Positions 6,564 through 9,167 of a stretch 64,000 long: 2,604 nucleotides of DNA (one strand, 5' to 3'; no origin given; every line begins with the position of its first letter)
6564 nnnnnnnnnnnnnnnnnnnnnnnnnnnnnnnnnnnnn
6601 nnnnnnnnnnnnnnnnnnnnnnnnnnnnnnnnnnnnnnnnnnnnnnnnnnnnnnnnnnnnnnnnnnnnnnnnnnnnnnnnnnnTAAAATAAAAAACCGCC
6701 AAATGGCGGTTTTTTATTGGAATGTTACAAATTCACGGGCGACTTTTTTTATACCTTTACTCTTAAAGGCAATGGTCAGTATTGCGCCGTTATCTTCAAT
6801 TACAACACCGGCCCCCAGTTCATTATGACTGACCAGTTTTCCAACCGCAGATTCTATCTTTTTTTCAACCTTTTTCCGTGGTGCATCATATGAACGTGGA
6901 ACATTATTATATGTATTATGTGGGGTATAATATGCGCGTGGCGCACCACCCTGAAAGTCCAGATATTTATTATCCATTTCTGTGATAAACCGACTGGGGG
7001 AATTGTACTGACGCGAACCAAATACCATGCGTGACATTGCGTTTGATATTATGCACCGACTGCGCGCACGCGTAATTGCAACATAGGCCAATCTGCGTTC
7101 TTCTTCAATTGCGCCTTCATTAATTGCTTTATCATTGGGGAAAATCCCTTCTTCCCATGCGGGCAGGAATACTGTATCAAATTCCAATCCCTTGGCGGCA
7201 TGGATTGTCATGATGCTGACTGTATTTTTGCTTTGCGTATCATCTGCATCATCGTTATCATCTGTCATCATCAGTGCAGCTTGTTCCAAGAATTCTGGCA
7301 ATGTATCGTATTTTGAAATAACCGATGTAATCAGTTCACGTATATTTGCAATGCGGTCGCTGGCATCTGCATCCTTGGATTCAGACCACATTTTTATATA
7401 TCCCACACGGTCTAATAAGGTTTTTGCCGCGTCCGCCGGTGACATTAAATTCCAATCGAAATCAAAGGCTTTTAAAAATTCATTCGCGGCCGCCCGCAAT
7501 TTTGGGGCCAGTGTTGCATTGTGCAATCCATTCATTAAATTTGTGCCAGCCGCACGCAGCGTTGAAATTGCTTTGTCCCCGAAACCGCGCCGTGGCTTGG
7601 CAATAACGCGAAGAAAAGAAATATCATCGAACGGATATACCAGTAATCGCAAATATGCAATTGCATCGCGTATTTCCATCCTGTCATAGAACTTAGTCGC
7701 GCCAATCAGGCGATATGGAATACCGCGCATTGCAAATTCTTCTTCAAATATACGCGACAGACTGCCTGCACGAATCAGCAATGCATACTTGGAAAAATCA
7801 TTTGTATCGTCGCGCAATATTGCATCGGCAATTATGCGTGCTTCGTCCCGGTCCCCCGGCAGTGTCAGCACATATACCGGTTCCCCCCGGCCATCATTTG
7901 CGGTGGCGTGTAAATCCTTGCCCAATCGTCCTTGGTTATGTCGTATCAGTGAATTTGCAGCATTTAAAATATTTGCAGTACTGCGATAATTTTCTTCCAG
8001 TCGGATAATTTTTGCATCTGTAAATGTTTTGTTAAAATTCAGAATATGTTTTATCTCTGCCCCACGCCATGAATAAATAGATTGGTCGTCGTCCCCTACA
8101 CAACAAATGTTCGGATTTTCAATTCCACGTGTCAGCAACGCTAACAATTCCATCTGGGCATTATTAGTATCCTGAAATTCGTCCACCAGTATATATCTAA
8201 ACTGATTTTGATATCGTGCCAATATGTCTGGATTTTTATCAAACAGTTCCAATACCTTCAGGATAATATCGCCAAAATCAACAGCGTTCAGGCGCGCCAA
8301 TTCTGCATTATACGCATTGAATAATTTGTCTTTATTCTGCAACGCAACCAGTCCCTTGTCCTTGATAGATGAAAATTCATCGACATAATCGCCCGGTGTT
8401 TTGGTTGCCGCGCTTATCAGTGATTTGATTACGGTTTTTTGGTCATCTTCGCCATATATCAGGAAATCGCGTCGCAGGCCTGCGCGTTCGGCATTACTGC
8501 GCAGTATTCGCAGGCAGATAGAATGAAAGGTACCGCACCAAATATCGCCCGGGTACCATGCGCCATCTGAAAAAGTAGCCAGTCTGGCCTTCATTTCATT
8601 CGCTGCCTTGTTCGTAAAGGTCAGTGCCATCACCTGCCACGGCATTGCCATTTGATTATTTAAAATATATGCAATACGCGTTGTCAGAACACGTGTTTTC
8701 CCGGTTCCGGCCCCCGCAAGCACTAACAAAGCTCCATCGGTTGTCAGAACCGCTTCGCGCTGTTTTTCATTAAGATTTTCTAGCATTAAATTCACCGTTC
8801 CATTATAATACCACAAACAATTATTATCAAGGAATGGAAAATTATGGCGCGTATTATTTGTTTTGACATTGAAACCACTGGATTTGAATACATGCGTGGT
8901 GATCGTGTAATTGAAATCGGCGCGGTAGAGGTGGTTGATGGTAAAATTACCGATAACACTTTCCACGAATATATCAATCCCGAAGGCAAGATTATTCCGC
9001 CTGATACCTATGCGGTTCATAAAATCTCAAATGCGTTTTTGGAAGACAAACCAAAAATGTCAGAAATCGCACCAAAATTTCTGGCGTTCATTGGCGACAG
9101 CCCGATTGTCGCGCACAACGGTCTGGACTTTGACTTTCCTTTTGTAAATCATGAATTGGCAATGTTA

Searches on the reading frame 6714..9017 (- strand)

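Call 8: search_protein_families(library=ncbifam, proteins=[window:6714-9017:-], max_evalue=0.1)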
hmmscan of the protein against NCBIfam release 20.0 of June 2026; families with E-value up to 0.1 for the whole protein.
window:6714-9017:- (767 aa): 21 families
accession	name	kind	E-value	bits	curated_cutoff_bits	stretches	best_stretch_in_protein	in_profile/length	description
TIGR01073.1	pcrA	equivalog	2.1e-194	647.9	911.2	1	78-764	1-722/725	DNA helicase PcrA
NF008743.0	PRK11773.1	equivalog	8.4e-169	563.3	965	1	75-763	3-714/720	DNA helicase II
TIGR01075.1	uvrD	equivalog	3.6e-165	551.2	1144.45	1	78-763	1-711/715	DNA helicase II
TIGR01074.1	rep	equivalog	1.1e-144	483.2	951.45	1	82-690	2-642/668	DNA helicase Rep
NF008172.0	PRK10919.1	equivalog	2.8e-105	353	1168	1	82-687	3-639/673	DNA helicase Rep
NF008276.0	PRK11054.1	equivalog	6.1e-58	196.8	543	3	232-375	395-533/684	DNA helicase IV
TIGR02785.1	addA_Gpos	equivalog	2.6e-50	171.3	707.65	3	228-359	340-481/1234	helicase-exonuclease AddAB subunit AddA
TIGR00609.1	recB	equivalog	3.9e-37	127.9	696.05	3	238-362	335-459/1175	exodeoxyribonuclease V subunit beta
TIGR02784.1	addA_alphas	equivalog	2.2e-34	119.1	860.75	4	218-365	333-500/1138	double-strand break repair helicase AddA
NF010485.0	PRK13909.1-2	equivalog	1e-32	113.3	650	3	233-358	288-424/909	RecB-like helicase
NF010487.0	PRK13909.1-4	equivalog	3.1e-30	105.1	759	3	198-375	252-439/924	RecB-like helicase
NF008128.0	PRK10876.1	equivalog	8.8e-14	50.1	1697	1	236-360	339-463/1181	exodeoxyribonuclease V subunit beta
NF010486.0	PRK13909.1-3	equivalog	4e-13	48.3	1109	2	234-356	290-421/921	RecB-like helicase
NF010484.0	PRK13909.1-1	equivalog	2.2e-12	45.6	1074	2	229-359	296-436/945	RecB-like helicase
NF041464.1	HelD_BACSU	equivalog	1.8e-11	42.7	419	1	269-361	543-633/779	RNA polymerase recycling motor HelD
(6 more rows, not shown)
